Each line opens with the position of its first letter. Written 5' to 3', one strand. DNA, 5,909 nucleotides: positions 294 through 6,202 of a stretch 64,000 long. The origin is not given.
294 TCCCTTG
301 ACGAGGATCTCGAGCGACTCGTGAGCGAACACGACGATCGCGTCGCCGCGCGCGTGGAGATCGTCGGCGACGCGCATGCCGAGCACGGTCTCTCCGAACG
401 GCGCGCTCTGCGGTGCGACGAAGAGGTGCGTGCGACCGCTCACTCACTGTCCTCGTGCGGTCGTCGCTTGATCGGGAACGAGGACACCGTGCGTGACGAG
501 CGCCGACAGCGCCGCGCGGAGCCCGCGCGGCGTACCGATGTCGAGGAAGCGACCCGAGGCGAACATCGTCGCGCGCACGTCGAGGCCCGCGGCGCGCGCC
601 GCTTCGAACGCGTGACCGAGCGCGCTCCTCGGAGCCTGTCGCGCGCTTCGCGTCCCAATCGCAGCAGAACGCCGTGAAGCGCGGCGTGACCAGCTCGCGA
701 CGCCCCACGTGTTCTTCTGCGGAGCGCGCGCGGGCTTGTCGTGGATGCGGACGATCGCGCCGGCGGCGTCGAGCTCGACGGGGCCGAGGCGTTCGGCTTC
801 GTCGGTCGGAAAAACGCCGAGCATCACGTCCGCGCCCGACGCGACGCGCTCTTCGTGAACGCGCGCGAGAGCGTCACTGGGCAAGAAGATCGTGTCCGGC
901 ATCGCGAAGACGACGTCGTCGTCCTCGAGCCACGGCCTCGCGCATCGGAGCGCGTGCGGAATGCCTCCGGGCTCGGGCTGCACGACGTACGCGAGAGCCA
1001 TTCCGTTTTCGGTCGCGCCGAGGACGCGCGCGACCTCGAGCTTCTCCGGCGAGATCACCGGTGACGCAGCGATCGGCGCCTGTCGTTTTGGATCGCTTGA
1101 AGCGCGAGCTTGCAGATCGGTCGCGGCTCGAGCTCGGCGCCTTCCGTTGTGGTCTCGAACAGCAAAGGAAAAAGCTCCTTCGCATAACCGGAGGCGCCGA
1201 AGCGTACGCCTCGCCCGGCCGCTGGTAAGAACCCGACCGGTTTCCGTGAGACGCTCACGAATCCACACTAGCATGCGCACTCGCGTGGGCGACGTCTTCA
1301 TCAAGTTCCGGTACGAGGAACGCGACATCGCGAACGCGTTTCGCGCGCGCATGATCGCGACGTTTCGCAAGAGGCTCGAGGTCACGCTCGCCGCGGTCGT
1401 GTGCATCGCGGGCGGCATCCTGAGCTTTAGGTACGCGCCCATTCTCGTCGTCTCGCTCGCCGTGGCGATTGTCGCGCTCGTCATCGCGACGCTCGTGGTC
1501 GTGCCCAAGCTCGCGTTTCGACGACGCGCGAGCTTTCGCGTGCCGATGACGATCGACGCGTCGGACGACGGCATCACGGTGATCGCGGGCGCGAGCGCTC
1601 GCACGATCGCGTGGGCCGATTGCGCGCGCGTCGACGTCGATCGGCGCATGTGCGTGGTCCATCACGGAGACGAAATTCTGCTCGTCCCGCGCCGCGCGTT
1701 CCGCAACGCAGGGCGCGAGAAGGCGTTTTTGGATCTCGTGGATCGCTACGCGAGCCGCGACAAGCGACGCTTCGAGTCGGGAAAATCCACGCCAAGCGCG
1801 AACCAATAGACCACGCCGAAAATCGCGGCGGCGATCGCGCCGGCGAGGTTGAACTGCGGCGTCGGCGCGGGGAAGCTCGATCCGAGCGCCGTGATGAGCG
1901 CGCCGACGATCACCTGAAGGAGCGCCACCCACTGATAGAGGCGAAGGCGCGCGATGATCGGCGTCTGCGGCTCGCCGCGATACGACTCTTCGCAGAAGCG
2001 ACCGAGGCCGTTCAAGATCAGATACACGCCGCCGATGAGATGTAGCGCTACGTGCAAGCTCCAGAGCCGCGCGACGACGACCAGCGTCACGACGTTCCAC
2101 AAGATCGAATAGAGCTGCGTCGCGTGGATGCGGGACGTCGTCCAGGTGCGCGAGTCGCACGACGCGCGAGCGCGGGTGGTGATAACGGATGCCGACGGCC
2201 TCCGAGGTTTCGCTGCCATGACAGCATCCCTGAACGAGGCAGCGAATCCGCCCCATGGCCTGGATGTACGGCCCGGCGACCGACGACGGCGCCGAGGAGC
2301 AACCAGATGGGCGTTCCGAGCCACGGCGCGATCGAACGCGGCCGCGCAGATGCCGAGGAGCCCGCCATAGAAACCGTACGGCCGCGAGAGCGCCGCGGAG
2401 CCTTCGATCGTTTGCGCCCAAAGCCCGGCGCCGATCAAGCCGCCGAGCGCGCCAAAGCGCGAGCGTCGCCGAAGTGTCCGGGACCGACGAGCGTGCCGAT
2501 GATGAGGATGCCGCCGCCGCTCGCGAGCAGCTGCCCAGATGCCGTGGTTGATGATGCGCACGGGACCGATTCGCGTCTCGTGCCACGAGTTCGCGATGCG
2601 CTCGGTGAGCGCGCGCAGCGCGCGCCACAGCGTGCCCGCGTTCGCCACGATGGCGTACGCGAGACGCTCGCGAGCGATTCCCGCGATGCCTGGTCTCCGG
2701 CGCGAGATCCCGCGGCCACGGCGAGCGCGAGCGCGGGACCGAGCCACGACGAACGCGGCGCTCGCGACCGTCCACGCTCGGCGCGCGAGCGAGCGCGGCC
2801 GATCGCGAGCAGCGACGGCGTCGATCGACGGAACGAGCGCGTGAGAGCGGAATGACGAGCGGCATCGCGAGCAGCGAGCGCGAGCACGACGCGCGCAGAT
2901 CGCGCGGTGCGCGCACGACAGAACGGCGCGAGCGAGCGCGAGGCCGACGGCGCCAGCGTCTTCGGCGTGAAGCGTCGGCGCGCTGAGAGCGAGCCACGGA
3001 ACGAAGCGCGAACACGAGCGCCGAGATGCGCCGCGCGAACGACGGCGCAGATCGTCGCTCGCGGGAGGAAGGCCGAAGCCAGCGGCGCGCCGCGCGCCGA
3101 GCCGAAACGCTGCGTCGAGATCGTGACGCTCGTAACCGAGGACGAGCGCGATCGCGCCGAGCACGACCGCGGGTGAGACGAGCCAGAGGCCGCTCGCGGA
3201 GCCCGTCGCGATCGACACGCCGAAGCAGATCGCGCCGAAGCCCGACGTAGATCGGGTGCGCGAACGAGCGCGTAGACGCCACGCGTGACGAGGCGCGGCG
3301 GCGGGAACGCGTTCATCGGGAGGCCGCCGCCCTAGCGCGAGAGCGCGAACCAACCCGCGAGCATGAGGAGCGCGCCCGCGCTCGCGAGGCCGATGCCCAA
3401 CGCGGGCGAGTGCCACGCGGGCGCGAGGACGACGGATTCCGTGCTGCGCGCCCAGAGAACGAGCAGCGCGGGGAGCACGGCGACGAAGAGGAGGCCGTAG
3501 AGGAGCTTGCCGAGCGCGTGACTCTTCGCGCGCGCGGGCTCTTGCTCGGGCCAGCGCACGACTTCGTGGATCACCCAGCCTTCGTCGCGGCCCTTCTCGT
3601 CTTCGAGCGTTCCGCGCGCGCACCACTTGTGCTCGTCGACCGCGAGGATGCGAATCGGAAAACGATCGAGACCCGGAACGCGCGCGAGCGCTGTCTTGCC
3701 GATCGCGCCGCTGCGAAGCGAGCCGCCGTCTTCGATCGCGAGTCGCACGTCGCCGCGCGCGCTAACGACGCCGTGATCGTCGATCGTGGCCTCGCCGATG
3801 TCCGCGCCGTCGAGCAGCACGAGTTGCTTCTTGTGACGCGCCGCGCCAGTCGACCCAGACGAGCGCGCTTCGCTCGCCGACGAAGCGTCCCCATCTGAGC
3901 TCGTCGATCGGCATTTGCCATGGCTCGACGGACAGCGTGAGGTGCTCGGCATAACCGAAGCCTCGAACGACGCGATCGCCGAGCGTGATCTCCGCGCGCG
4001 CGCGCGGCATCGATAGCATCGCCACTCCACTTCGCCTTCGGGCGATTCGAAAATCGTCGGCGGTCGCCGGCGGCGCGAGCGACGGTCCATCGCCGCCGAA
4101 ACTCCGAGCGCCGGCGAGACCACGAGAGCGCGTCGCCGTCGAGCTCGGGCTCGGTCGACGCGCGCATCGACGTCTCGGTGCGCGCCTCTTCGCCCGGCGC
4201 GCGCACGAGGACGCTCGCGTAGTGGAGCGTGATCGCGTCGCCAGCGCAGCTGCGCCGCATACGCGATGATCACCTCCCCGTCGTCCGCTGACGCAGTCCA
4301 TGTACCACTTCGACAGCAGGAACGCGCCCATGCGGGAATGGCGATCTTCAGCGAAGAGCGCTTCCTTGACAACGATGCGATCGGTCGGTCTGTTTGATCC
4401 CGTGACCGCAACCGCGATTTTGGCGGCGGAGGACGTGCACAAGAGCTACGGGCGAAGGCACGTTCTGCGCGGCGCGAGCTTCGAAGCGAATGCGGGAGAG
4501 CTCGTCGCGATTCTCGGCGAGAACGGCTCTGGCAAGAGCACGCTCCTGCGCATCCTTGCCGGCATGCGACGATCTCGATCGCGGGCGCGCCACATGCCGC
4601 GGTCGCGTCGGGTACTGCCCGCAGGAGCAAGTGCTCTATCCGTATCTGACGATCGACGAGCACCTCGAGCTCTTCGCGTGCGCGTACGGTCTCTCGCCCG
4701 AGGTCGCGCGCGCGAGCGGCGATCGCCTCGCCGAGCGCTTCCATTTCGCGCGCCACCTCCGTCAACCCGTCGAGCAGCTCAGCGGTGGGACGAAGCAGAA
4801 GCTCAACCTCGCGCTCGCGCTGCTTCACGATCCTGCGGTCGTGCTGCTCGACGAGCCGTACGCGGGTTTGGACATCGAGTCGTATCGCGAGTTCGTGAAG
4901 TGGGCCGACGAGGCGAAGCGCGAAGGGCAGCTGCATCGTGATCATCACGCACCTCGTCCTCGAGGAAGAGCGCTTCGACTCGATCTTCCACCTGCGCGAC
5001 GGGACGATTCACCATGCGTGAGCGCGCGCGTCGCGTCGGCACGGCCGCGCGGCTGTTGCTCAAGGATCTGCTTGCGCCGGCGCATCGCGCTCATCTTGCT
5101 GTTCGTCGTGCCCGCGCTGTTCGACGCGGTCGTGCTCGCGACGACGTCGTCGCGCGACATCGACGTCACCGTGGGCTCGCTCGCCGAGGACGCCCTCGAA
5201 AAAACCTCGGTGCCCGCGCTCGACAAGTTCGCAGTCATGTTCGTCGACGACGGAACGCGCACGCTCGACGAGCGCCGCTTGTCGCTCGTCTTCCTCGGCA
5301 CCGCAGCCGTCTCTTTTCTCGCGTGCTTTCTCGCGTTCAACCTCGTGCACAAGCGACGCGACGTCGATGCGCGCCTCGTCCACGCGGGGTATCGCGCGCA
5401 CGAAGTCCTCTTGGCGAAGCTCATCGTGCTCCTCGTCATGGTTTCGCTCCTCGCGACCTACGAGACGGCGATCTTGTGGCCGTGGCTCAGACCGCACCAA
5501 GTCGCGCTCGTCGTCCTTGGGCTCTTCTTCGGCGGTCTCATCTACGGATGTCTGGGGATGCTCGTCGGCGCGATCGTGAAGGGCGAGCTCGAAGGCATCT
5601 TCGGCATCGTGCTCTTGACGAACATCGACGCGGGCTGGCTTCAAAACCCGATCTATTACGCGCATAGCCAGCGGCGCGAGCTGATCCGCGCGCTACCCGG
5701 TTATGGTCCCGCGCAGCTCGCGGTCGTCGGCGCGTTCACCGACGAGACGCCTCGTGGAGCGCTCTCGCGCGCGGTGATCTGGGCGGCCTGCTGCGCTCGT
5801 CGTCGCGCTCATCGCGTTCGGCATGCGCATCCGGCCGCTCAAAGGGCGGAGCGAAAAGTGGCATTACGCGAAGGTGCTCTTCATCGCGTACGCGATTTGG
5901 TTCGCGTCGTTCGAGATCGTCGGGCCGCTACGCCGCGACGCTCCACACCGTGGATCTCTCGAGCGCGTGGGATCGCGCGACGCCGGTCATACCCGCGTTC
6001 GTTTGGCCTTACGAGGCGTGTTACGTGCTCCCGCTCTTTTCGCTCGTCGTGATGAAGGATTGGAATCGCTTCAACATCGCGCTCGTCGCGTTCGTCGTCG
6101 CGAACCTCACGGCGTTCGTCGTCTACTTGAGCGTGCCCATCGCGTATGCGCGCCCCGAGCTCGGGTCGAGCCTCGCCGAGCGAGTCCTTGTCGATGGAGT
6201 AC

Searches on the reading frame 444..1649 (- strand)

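Call 46: search_protein_families(library=pfam, proteins=[window:444-1649:-], max_evalue=0.001)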
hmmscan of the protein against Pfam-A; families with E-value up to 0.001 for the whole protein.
window:444-1649:- (401 aa): 1 family
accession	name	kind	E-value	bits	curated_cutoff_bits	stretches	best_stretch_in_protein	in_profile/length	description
PF00483.29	NTP_transferase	-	9.9e-10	38.8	21.2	1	204-381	59-239/245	Nucleotidyl transferase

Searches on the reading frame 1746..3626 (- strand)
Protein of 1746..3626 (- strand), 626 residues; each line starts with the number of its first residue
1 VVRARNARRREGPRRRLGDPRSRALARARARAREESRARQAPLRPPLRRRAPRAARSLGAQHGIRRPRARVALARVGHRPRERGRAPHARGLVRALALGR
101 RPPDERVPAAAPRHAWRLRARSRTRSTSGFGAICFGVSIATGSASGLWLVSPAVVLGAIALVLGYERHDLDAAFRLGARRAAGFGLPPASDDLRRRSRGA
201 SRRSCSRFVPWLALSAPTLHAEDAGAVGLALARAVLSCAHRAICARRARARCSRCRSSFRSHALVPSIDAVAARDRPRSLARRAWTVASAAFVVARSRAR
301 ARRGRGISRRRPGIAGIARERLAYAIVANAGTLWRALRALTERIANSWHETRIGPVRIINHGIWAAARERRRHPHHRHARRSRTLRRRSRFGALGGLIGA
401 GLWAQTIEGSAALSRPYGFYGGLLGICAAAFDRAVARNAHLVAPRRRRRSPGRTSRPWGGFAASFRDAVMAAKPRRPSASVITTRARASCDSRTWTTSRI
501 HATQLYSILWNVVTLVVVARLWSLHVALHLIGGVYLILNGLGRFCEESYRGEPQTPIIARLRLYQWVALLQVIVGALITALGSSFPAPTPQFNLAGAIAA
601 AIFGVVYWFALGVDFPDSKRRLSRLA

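Call 46: search_protein_families(library=pfam, proteins=[window:1746-3626:-], max_evalue=0.001)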
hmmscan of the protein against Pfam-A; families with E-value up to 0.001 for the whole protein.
window:1746-3626:- (626 aa): 1 family
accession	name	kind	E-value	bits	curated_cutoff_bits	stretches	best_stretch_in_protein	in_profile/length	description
PF01790.23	LGT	-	2.1e-10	40.8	24.9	1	483-579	158-238/240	Prolipoprotein diacylglyceryl transferase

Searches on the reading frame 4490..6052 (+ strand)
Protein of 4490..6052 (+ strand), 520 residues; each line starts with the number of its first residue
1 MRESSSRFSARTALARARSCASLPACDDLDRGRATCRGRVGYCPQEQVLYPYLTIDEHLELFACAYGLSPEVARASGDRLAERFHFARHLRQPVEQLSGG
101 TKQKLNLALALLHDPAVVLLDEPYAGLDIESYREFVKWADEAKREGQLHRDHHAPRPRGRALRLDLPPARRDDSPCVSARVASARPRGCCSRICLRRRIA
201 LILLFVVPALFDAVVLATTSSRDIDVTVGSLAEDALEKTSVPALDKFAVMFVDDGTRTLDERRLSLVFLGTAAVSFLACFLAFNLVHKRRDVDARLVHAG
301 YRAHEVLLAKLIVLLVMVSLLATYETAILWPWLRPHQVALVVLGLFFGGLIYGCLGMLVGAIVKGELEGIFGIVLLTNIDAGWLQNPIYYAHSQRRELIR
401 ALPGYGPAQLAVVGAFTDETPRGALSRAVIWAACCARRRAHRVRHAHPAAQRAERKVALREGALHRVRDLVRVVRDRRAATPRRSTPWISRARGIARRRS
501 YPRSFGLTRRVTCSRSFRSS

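Call 46: search_protein_families(library=pfam, proteins=[window:4490-6052:+], max_evalue=0.001)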
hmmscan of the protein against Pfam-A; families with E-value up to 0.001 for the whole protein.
window:4490-6052:+ (520 aa): 4 families
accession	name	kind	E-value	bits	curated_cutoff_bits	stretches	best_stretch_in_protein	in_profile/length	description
PF00005.33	ABC_tran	-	2.3e-11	44.9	25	1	32-124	53-136/137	ABC transporter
PF13304.12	AAA_21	-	6.5e-07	30.1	27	1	92-147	233-292/304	AAA domain, putative AbiEii toxin, Type IV TA system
PF12698.13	ABC2_membrane_3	-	7.2e-05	22.5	31.6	1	267-376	166-278/347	ABC-2 family transporter protein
PF01061.29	ABC2_membrane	-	7.5e-05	22.8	26.9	1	263-372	51-165/211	ABC-2 type transporter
